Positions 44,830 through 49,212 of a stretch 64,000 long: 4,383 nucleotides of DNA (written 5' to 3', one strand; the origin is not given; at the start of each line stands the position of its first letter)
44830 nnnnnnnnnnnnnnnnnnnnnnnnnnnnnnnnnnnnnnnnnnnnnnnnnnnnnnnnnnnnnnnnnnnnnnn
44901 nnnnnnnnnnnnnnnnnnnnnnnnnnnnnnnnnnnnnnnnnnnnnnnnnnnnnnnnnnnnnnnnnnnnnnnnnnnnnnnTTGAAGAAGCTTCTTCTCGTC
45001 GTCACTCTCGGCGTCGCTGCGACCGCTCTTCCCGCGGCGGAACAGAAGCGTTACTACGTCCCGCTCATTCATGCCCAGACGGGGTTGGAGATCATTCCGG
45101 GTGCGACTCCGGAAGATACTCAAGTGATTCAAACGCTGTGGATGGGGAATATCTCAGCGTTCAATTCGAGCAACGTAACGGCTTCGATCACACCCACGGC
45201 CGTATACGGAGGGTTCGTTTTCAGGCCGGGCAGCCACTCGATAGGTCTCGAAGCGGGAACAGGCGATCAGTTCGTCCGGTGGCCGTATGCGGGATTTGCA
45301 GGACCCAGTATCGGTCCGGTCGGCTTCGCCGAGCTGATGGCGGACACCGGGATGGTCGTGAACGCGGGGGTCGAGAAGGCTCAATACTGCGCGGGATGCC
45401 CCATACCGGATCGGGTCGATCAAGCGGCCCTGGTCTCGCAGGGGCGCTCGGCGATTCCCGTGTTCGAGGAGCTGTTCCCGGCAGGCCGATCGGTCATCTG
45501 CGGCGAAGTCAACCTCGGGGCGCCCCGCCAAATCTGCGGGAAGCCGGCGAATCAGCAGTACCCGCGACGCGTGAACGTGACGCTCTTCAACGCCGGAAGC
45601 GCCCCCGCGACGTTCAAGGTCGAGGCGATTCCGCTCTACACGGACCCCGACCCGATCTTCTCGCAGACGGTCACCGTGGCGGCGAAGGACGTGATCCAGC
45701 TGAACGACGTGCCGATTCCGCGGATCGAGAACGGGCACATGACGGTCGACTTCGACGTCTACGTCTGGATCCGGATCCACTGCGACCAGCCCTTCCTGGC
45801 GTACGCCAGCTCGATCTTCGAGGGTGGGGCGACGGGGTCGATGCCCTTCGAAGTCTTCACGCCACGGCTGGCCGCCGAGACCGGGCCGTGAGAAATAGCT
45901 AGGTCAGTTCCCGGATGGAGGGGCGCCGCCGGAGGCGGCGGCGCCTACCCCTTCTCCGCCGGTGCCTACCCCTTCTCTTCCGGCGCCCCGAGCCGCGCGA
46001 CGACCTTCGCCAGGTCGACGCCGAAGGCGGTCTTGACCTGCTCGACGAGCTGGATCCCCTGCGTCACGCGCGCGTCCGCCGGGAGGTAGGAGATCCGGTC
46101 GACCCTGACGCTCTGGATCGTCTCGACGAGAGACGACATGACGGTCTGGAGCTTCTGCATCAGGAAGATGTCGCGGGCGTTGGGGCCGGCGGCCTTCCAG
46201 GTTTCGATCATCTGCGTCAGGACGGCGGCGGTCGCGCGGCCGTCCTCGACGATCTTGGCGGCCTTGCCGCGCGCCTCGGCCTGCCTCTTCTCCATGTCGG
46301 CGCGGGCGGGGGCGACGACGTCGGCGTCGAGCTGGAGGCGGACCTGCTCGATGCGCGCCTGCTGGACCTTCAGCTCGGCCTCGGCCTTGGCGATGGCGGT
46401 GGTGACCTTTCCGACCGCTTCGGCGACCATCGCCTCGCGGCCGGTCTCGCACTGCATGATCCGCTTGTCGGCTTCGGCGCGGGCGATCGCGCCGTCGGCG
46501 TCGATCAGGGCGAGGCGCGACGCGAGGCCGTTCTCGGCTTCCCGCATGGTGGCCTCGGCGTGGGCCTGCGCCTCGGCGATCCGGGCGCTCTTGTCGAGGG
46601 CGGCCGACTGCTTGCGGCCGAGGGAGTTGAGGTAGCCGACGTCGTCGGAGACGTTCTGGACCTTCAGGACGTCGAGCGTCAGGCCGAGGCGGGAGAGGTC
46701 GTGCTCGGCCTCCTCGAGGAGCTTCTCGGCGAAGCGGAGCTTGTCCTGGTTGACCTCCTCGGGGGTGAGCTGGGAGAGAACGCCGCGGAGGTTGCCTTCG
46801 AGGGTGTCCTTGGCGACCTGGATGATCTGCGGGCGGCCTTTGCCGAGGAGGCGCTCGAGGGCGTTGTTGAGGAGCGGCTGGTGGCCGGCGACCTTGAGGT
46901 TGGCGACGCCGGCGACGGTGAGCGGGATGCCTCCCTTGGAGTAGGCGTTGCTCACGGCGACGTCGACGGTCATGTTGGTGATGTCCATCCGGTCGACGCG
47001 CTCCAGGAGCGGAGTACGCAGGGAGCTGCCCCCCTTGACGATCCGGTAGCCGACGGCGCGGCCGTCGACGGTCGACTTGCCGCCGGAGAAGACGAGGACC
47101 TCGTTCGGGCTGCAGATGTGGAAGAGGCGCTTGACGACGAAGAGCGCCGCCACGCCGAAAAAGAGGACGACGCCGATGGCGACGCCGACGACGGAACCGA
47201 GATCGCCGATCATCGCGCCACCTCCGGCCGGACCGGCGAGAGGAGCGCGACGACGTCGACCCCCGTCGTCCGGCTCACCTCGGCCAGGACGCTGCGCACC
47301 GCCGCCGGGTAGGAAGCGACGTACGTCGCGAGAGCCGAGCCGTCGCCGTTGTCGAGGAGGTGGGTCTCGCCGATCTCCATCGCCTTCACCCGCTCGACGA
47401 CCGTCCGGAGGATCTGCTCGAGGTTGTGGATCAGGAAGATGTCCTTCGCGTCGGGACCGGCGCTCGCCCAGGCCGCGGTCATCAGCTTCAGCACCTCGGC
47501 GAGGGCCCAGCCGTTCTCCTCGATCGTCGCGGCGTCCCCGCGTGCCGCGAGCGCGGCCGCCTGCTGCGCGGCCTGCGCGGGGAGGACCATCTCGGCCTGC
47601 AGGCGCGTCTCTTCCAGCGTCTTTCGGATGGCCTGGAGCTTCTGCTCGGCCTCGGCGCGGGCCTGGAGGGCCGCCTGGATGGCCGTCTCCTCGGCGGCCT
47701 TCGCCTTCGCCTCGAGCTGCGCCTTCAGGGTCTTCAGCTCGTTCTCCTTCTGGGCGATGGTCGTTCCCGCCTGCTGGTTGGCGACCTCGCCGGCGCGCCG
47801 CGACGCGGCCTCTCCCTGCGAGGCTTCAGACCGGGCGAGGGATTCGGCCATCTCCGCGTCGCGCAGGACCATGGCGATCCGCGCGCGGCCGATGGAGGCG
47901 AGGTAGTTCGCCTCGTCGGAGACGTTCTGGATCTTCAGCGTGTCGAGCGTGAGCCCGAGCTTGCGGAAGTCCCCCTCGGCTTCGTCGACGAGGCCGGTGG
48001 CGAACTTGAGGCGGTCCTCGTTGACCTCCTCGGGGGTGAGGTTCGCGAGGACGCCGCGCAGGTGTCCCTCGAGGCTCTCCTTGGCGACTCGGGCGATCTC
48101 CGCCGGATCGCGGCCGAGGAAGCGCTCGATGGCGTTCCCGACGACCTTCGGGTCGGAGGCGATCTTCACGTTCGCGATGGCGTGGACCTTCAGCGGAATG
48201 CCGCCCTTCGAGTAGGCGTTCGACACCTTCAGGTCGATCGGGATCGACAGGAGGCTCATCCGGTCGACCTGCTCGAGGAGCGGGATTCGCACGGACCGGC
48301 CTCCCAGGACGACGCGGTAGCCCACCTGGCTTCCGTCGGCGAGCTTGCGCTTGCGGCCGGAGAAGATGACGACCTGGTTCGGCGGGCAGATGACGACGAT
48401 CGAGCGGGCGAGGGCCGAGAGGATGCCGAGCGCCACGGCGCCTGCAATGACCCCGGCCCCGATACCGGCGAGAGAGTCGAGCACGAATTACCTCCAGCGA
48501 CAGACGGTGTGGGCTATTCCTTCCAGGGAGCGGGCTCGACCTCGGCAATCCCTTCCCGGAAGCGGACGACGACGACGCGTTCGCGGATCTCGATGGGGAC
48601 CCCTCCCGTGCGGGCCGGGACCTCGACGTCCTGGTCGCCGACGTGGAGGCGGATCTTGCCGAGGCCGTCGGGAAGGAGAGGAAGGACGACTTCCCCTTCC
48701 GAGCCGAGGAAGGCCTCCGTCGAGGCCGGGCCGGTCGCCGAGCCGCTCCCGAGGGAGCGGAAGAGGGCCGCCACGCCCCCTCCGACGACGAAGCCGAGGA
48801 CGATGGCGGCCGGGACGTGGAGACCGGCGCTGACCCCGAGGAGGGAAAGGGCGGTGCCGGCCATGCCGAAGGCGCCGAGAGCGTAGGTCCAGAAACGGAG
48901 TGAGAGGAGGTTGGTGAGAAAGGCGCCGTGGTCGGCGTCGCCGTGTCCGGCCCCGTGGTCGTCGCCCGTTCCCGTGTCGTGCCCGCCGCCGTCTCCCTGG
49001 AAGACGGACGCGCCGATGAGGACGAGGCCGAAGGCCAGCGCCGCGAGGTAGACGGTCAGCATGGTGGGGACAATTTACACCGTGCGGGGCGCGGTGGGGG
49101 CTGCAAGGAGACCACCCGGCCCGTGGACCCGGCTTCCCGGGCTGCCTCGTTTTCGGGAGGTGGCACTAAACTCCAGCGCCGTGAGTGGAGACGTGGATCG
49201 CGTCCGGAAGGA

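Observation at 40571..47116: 1.2-kb flotillin direct repeat (one copy 5'-truncated) brackets a 4.2-kb lower-GC island encoding a secreted S8 peptidase and a secreted unknown protein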

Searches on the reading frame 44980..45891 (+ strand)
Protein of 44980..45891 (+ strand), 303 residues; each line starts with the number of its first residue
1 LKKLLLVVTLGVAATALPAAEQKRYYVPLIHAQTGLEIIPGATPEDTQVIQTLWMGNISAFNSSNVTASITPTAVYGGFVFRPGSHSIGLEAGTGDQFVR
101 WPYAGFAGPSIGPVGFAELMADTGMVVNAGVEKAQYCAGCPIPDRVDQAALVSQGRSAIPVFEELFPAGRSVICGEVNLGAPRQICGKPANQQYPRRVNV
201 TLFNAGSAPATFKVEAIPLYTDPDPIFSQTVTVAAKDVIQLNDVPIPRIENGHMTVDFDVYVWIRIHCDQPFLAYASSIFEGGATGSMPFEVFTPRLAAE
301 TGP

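Call 27: find_homologous_proteins(query=window:44980-45888:+, max_evalue=0.001)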
Query seq(303 aa) (303 aa): 31 proteins with E <= 0.001 among 4731 candidates.
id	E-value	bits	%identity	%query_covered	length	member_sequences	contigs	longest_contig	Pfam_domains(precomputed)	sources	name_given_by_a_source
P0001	4.0e-188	642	93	100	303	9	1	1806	-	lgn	-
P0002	5.3e-181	619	90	100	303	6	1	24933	-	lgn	-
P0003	4.6e-140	484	70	100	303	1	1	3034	-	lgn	-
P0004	7.1e-134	464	68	100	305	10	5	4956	-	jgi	jgi:hypothetical protein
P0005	2.2e-132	459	67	100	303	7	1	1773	-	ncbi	-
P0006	1.9e-131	456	68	95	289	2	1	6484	-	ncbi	-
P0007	1.8e-87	312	51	99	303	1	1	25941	-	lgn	-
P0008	5.9e-87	310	51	96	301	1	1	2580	-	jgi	jgi:hypothetical protein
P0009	6.2e-85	303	54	93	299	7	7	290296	-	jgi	jgi:hypothetical protein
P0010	3.8e-81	291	52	93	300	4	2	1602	-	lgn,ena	-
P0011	2.2e-76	275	49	98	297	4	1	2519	-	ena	-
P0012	1.2e-36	145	50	57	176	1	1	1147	-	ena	-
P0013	7.3e-36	142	36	100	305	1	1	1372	-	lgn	-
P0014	2.0e-33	134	34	92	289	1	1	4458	-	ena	-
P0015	1.6e-32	131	46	61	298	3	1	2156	-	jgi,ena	jgi:hypothetical protein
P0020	1.4e-30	125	35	95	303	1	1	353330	-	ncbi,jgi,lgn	ncbi:MAG TPA: hypothetical protein VGM13_13055 [Thermoanaerobaculia bacterium]|jgi:hypothetical prot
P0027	9.7e-20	89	41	48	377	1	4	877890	PF27154.1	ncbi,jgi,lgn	-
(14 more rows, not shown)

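Call 29: find_encoding_contigs(protein=P0002, flank=10000, max_places=3)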
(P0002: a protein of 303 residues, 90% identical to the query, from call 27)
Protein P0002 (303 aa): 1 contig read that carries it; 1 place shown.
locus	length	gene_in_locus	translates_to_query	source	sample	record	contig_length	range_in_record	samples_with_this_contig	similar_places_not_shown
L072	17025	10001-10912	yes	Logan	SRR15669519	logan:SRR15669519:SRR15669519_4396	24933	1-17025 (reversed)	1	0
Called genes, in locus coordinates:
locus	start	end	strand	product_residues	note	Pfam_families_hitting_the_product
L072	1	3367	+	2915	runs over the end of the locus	PF00109:ketoacyl-synt, PF02801:Ketoacyl-synt_C, PF16197:KAsynt_C_assoc (faint), PF00109:ketoacyl-synt, PF00698:Acyl_transf_1, PF07977:FabA, PF07977:FabA, PF01553:Acyltransferase, +1 more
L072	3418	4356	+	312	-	PF02826:2-Hacid_dh_C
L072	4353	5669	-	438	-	PF01656:CbiA (weak), PF02374:ArsA_ATPase, PF13614:AAA_31 (weak)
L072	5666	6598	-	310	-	PF13191:AAA_16 (weak), PF02374:ArsA_ATPase (faint), PF13401:AAA_22 (faint)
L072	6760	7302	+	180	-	PF02417:Chromate_transp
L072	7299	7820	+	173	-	PF02417:Chromate_transp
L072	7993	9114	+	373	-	PF18152:DAHP_snth_FXD, PF00793:DAHP_synth_1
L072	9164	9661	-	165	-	PF04525:LOR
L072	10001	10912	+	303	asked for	-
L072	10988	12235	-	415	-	PF01145:Band_7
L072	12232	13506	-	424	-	PF01145:Band_7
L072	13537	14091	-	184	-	-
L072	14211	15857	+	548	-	PF00989:PAS (weak), PF08448:PAS_4, PF00512:HisKA, PF13581:HATPase_c_2 (faint), PF02518:HATPase_c, PF00072:Response_reg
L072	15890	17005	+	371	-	PF01875:Memo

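Call 30: find_encoding_contigs(protein=P0009, flank=10000, max_places=4)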
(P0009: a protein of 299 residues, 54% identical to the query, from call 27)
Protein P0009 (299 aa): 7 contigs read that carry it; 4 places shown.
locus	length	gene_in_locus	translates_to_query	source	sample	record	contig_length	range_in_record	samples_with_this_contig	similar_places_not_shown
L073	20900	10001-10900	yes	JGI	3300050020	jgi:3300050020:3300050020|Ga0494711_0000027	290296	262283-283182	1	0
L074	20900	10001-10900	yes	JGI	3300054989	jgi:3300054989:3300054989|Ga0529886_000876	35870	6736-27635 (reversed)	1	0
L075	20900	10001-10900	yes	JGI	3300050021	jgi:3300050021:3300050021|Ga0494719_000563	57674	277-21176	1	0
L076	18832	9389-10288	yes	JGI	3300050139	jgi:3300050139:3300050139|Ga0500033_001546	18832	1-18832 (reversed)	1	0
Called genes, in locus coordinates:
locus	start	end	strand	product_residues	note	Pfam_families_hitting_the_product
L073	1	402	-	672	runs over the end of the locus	PF01433:Peptidase_M1 (weak)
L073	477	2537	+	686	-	PF22745:Nlig-Ia, PF01653:DNA_ligase_aden, PF03120:OB_DNA_ligase, PF03119:DNA_ligase_ZBD, PF12826:HHH_2, PF14520:HHH_5, PF00533:BRCT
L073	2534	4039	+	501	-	PF00072:Response_reg, PF00158:Sigma54_activat, PF01078:Mg_chelatase (faint), PF14532:Sigma54_activ_2, PF07728:AAA_5, PF25601:AAA_lid_14, PF02954:HTH_8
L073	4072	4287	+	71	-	-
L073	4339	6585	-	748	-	PF13089:PP_kinase_N, PF02503:PP_kinase, PF17941:PP_kinase_C_1, PF13091:PLDc_2 (weak), PF13090:PP_kinase_C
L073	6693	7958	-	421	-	PF14134:DUF4301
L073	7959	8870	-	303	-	PF01370:Epimerase, PF04321:RmlD_sub_bind (weak)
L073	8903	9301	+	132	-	-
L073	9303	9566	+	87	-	PF02604:PhdYeFM_antitox (weak)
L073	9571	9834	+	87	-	PF05016:ParE_toxin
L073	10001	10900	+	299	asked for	-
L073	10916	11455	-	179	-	PF01641:SelR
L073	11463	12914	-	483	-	PF00282:Pyridoxal_deC, PF00266:Aminotran_5 (weak)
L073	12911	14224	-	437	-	PF02878:PGM_PMM_I, PF02879:PGM_PMM_II, PF02880:PGM_PMM_III, PF00408:PGM_PMM_IV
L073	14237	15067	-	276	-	PF00809:Pterin_bind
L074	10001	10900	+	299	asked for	-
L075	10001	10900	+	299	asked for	-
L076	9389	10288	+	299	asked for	-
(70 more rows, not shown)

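Call 31: find_encoding_contigs(protein=P0007, flank=10000, max_places=3)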
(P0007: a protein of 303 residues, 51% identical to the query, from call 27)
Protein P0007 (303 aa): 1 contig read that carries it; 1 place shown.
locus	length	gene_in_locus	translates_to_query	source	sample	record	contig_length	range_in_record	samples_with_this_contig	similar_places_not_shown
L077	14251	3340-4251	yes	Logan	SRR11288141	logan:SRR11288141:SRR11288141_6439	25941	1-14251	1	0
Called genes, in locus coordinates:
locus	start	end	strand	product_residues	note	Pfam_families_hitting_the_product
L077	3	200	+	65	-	?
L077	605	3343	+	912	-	PF00082:Peptidase_S8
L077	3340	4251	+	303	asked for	-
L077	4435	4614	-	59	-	-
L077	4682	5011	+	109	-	-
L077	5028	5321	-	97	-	-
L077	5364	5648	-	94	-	-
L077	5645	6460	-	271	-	-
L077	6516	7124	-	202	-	PF17338:GP88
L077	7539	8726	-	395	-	PF13814:Replic_Relax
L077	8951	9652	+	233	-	PF01381:HTH_3 (weak)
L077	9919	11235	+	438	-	PF01170:UPF0020 (faint), PF01555:N6_N4_Mtase (weak), PF08241:Methyltransf_11 (faint)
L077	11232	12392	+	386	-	PF03235:GmrSD_N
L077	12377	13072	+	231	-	PF18737:HEPN_MAE_28990, PF18735:HEPN_RiboL-PSP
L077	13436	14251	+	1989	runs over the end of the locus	PF20148:DUF6531, PF05593:RHS_repeat, PF05593:RHS_repeat, PF25023:TEN_YD-shell, PF05593:RHS_repeat, PF25023:TEN_YD-shell, PF22352:K319L-like_PKD, PF18911:PKD_4, +6 more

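Call 42: search_protein_families(library=pfam, proteins=[P0027, P0020, window:44980-45891:+], max_evalue=0.01)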
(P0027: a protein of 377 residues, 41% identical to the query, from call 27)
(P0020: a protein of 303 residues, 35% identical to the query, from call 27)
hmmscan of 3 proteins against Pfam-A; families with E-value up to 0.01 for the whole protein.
P0027 (377 aa): 1 family
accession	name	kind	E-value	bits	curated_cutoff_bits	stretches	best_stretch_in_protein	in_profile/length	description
PF05506.17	PLipase_C_C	-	0.00044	21.5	24.4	1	278-323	12-51/80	Bacterial phospholipase C, C-terminal domain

P0020 (303 aa): 0 families

window:44980-45891:+ (303 aa): 0 families

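Call 50: predict_structure(alignment_id=A1)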
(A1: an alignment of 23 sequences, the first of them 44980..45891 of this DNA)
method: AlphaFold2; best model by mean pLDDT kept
length: 303 residues; sequences in the alignment: 23
mean_pLDDT: 84.4   pTM: 0.82
mean pLDDT of the five models: 84.4, 83.8, 82.7, 82.2, 82.0
residues with pLDDT >= 90: 145; 70-90: 109; 50-70: 35; < 50: 14
segments of 3 or more residues with pLDDT < 50: 1-4, 11-18
pLDDT, mean of each block of 10 residues (from residue 1): 49 49 93 84 71 89 95 91 85 89 65 85 94 83 70 87 97 94 78 87 98 96 91 96 90 86 97 94 68 91 51
secondary structure, 60 per line:
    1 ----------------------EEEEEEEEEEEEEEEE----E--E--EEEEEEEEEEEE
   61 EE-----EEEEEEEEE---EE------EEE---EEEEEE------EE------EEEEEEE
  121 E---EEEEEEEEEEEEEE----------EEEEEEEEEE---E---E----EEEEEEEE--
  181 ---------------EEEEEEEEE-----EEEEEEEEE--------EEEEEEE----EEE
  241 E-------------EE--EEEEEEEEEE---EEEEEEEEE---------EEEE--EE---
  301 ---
elements in order: E23-38 E49-62 E68-76 E88-90 E94-99 E114-121 E125-138 E149-158 E171-178 E196-204 E210-218 E227-233 E238-241 E259-268 E272-280 E290-293

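Call 55: search_protein_families(library=ncbifam, proteins=[window:44980-45891:+], max_evalue=0.001)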
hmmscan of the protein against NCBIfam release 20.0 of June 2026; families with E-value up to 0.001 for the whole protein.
window:44980-45891:+ (303 aa): 0 families

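Call 58: find_related_loci(query=A1, collection=viral_contigs, flank=8000)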
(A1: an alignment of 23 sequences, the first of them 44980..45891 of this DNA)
Query A1 (303 aa) in viral_contigs; peptide patterns used: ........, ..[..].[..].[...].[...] (x = any residue, [..] = any of these).
5 stretches matched a pattern, but none encodes a relative of the query by tblastn (E <= 1e-3).

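Call 60: find_related_loci(query=A1, collection=metagenome_contigs, flank=7000)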
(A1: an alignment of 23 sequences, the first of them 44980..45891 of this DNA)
Query A1 (303 aa) in metagenome_contigs; peptide patterns used: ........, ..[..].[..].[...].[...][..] (x = any residue, [..] = any of these).
118 stretches matched a pattern; 29 encode a relative of the query (tblastn E <= 1e-3); 29 distinct loci.
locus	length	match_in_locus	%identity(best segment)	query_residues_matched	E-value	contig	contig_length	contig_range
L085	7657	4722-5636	67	1-303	9e-138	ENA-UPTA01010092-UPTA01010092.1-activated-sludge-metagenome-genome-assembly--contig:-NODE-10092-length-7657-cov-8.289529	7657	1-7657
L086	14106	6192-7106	67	1-303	9e-138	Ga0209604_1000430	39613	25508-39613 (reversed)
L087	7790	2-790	69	41-303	7e-126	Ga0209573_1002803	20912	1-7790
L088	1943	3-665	71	83-303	2e-115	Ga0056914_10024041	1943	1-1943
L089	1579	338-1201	48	3-298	4e-79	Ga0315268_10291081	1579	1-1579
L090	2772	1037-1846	48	20-298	1e-70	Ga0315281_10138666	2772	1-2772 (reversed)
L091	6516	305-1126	35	19-297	3e-41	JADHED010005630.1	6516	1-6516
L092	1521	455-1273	34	20-298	6e-41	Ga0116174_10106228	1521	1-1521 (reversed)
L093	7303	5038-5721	37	54-293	8e-40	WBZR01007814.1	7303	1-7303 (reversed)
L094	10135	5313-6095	36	26-293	2e-39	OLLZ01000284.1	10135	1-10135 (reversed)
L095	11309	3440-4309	34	3-296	1e-38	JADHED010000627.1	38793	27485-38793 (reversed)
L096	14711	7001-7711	36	54-293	1e-34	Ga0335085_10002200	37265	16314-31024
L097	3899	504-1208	35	54-293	5e-32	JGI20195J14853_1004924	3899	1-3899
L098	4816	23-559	40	108-293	7e-29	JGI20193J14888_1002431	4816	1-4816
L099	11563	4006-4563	36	114-295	2e-26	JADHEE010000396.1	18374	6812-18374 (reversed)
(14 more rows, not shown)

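Call 82: search_protein_representatives(alignment_id=A1)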
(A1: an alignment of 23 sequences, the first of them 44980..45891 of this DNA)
Query: 23 sequences, 292 profile positions. Proteins with E-value up to 0.001 (for the whole library): 216; up to 1e-10: 76; up to 1e-30: 45. The best 150 are listed.
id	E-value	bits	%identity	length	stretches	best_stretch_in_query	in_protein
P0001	1.1e-120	419.0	-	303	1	1-292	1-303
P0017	4.5e-104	364.4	-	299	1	1-290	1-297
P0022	1.5e-97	342.9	-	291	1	13-288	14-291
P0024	2.6e-94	332.3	-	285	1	9-292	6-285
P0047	3.6e-87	308.9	-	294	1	5-286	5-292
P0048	1.9e-81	290.1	-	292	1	7-285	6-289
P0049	4.5e-75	269.2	-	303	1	12-285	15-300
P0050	1.3e-70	254.6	-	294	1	9-288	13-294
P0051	1.6e-70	254.2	-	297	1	8-284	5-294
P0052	4.0e-70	252.9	-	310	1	7-286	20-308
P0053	7.1e-70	252.1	-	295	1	7-288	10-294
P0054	1.6e-67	244.4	-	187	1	108-289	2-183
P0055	2.9e-66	240.3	-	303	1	8-285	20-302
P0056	1.3e-65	238.1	-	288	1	9-287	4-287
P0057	1.4e-65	238.0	-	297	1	6-283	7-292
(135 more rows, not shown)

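Call 84: search_dna_similar(query=window:44980-45891:+, collection=plasmids, mode=protein, max_rows=8, max_evalue=0.00001)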
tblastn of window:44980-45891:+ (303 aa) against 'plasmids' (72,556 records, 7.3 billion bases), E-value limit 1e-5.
No match.

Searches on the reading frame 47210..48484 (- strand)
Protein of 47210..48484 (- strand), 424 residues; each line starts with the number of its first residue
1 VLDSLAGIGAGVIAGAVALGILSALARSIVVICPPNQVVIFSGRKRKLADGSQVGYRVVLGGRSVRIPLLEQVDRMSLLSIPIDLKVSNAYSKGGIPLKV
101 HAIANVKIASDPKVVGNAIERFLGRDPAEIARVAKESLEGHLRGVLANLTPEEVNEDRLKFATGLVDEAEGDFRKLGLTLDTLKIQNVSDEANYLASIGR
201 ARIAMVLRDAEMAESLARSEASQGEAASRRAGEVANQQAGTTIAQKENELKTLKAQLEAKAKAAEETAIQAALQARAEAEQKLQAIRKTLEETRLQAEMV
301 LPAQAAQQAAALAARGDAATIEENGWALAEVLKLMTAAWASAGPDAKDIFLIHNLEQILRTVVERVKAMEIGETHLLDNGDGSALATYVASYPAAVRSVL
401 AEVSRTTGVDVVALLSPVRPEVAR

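Call 7: search_protein_families(library=pfam, proteins=[window:47210-48484:-], max_evalue=0.01)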
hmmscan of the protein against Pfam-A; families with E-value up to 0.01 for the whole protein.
window:47210-48484:- (424 aa): 1 family
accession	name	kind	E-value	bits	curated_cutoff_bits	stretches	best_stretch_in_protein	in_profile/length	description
PF01145.31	Band_7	-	2.5e-19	70.4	23.6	1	33-214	3-171/176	SPFH domain / Band 7 family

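Call 55: search_protein_families(library=ncbifam, proteins=[window:47210-48484:-], max_evalue=0.001)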
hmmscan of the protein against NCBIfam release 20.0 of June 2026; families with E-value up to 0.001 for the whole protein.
window:47210-48484:- (424 aa): 1 family
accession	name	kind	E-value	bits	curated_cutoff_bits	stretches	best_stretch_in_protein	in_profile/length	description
NF058507.1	FlotScfldFlot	equivalog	1.8e-43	149.3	700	1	41-284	36-284/477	flotillin lipid rafts scaffold protein FloT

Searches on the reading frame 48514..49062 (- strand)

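Call 7: search_protein_families(library=pfam, proteins=[window:48514-49062:-], max_evalue=0.01)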
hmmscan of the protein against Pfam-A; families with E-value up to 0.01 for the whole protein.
window:48514-49062:- (182 aa): 1 family
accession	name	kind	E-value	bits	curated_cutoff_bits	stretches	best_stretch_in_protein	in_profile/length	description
PF01957.25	NfeD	-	0.0019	18.8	29.1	1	116-177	2-57/57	NfeD-like C-terminal, partner-binding domain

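Call 55: search_protein_families(library=ncbifam, proteins=[window:48514-49062:-], max_evalue=0.001)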
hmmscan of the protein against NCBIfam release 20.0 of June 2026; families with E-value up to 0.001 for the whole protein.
window:48514-49062:- (182 aa): 0 families
